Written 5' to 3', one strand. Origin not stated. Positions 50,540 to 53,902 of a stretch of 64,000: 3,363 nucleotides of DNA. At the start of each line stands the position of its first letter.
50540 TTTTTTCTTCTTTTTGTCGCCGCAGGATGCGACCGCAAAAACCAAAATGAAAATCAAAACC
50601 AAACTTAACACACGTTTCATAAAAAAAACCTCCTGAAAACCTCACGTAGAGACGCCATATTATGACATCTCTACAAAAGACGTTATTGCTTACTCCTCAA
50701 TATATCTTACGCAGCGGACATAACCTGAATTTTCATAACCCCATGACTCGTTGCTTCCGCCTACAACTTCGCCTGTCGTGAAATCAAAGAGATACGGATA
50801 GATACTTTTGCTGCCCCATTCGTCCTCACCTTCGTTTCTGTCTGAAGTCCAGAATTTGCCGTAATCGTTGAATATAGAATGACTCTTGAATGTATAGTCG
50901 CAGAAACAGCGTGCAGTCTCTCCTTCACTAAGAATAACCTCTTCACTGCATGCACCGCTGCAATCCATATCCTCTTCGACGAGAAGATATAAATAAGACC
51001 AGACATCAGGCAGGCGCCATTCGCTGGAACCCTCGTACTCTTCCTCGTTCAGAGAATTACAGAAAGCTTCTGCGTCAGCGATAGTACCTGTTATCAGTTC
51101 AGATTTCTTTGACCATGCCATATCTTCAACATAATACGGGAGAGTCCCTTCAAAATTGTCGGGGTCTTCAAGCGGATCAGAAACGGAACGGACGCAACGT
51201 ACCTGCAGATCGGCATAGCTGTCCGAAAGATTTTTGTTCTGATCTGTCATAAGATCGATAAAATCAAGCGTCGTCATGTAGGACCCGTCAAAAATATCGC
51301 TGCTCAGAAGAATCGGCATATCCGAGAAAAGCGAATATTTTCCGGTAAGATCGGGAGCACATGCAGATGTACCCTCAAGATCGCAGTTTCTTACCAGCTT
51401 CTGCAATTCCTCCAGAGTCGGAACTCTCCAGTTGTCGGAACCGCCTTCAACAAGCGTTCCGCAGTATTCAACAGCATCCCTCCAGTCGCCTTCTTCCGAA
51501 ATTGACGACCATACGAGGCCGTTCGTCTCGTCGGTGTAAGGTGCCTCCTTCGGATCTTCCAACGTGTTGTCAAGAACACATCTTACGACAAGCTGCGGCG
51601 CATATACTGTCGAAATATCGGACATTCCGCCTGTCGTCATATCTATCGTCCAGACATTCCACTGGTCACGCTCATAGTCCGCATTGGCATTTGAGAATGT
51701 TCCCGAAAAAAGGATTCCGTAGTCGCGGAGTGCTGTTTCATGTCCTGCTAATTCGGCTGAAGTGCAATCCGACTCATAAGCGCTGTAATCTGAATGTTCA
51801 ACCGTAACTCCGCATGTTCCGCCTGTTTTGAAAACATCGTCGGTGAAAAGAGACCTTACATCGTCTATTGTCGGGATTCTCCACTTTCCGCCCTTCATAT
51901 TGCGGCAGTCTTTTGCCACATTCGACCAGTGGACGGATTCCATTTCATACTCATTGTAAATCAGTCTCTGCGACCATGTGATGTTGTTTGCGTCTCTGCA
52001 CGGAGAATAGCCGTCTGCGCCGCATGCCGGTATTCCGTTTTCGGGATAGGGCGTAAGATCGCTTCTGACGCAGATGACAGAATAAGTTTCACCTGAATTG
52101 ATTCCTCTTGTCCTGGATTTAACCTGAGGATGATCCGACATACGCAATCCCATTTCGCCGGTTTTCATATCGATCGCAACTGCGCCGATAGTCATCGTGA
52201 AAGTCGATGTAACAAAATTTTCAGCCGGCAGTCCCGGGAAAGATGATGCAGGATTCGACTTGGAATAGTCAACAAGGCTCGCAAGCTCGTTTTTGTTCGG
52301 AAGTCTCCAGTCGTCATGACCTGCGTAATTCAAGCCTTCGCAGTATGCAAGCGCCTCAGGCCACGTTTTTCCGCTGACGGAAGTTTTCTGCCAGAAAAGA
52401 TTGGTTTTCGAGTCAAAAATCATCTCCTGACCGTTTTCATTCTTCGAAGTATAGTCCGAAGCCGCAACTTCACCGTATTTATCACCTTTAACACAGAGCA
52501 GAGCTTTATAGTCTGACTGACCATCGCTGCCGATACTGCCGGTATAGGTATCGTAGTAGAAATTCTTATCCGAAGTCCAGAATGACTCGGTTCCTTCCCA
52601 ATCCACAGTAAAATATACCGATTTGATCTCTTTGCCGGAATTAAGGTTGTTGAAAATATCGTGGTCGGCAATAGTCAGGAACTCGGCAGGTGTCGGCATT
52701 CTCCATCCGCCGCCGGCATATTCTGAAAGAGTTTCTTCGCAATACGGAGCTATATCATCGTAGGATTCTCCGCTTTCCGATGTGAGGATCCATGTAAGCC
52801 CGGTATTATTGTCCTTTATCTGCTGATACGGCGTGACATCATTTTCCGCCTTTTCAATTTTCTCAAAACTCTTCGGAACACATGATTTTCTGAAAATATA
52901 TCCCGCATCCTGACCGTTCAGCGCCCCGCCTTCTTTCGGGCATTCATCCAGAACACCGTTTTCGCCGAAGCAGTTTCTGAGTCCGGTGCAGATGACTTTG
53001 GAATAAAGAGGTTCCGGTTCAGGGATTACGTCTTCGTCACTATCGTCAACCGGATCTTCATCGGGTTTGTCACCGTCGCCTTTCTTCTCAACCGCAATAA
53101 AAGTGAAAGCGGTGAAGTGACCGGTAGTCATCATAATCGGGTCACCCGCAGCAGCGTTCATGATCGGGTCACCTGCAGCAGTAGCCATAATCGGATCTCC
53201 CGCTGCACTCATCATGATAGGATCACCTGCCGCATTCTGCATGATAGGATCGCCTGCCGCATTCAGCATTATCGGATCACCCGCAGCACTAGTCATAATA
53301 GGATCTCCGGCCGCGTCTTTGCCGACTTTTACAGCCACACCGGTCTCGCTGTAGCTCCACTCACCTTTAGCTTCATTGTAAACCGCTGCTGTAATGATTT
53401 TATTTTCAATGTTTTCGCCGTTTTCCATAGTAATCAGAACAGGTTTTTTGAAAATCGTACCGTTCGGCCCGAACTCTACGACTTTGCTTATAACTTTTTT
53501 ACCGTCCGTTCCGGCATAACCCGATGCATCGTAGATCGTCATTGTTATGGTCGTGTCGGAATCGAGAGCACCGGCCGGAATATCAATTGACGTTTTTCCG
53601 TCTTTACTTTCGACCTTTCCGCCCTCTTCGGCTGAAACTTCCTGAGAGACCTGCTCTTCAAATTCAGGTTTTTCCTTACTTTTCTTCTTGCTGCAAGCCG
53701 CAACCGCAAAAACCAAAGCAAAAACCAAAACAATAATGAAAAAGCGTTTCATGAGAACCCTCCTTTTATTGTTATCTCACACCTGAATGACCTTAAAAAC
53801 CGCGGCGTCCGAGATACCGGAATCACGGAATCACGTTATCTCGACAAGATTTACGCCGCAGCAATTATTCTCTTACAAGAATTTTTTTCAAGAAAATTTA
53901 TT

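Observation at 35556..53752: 18-kb tandem array of five co-oriented giant paralogous lipoprotein genes with a fixed, unusual domain order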

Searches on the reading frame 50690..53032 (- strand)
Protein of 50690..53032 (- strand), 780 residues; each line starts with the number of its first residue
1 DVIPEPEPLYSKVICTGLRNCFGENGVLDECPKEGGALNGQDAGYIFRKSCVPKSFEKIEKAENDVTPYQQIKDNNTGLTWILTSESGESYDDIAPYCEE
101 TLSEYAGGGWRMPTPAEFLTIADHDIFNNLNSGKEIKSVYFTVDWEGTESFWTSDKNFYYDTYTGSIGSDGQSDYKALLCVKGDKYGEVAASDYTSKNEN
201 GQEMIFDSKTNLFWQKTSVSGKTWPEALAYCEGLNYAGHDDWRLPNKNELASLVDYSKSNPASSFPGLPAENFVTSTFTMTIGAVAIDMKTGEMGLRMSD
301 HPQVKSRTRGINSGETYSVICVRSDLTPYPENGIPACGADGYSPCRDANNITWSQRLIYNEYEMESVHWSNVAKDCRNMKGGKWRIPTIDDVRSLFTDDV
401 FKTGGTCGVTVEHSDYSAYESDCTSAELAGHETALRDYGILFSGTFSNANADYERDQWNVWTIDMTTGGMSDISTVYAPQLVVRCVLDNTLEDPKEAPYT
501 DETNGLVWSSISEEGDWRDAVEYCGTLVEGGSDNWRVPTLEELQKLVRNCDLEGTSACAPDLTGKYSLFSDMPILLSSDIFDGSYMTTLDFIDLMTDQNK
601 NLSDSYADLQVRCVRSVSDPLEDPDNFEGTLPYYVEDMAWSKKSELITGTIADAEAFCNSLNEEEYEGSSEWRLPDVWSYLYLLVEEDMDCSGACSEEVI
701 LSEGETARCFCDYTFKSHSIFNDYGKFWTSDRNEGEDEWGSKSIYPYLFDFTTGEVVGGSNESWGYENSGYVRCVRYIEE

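Call 29: search_solved_structures(query=window:50690-53032:-, max_evalue=1, show_alignments=2)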
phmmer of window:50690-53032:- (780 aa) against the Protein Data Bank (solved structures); distinct sequences matched with E-value up to 1: 0.

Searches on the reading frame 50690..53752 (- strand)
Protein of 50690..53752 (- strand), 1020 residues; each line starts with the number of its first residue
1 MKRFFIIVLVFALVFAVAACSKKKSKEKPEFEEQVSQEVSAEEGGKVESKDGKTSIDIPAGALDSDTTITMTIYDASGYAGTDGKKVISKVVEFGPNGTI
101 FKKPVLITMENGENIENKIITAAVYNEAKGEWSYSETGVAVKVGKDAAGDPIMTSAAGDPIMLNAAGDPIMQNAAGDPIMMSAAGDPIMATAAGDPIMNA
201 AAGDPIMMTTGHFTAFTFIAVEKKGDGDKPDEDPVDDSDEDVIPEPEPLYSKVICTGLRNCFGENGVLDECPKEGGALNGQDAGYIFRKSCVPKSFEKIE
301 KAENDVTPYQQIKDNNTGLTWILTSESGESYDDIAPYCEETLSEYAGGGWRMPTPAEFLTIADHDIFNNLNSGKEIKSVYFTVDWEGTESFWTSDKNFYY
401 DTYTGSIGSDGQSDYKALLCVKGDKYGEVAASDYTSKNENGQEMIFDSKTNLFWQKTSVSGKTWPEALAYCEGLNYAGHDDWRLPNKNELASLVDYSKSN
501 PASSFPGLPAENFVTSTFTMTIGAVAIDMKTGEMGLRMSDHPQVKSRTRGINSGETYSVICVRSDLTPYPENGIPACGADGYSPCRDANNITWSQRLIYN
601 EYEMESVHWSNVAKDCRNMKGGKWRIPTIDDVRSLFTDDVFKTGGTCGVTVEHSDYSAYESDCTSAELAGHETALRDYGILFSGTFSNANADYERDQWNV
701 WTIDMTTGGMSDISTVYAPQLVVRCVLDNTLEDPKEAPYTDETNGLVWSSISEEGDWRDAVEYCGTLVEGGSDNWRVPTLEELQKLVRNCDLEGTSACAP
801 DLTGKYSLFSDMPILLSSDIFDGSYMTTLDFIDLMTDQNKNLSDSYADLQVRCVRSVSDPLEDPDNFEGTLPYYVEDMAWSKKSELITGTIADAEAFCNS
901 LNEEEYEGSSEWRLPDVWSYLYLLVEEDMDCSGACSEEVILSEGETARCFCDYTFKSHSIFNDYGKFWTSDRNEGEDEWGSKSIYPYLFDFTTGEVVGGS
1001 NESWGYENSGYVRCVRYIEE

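Call 3: search_protein_families(library=pfam, proteins=[window:50690-53752:-], max_evalue=0.01)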
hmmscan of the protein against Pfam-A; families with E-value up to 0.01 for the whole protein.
window:50690-53752:- (1020 aa): 2 families
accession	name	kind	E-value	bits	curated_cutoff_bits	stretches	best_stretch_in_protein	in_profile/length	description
PF07603.17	Lcl_C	-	1.4e-59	199.9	34.9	5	444-539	2-107/117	Lcl C-terminal domain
PF00791.26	ZU5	-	7.1e-07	29.9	21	1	42-110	7-79/97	ZU5 domain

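Call 6: search_protein_families(library=ncbifam, proteins=[window:50690-53752:-], max_evalue=0.01)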
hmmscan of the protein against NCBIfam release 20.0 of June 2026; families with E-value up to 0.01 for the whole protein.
window:50690-53752:- (1020 aa): 5 families
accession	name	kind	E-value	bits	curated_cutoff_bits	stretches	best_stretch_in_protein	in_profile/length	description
NF052322.1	FimD_tip_adhes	equivalog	1.3e-09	37.4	170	0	335-416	583-655/664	fimbrial tip adhesin FimD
NF047850.1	Lsa25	exception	7.4e-08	32.5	260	1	457-517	108-168/207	surface adhesin Lsa25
NF008627.0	PRK11615.1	equivalog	0.0024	17.6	221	1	8-89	8-85/185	DcrB family lipoprotein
NF033194.1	lipo_EMYY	hypoth_equivalog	0.0051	16.1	100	1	2-37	1-36/292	EMYY motif lipoprotein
NF050142.1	PG1828_fam_lipo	equivalog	0.0078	16.9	50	0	1-27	1-27/59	PG1828 family lipoprotein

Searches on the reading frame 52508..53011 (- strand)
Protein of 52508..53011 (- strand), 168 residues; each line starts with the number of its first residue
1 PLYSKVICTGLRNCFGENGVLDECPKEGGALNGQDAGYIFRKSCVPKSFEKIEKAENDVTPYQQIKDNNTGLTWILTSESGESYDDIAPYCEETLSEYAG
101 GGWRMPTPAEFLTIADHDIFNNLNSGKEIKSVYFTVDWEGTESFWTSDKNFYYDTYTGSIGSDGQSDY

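Call 73: find_homologous_proteins(query=window:52508-53011:-, max_evalue=0.001)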
Query window:52508-53011:-: 8 candidates shared short words with the query, none scored E <= 0.001.
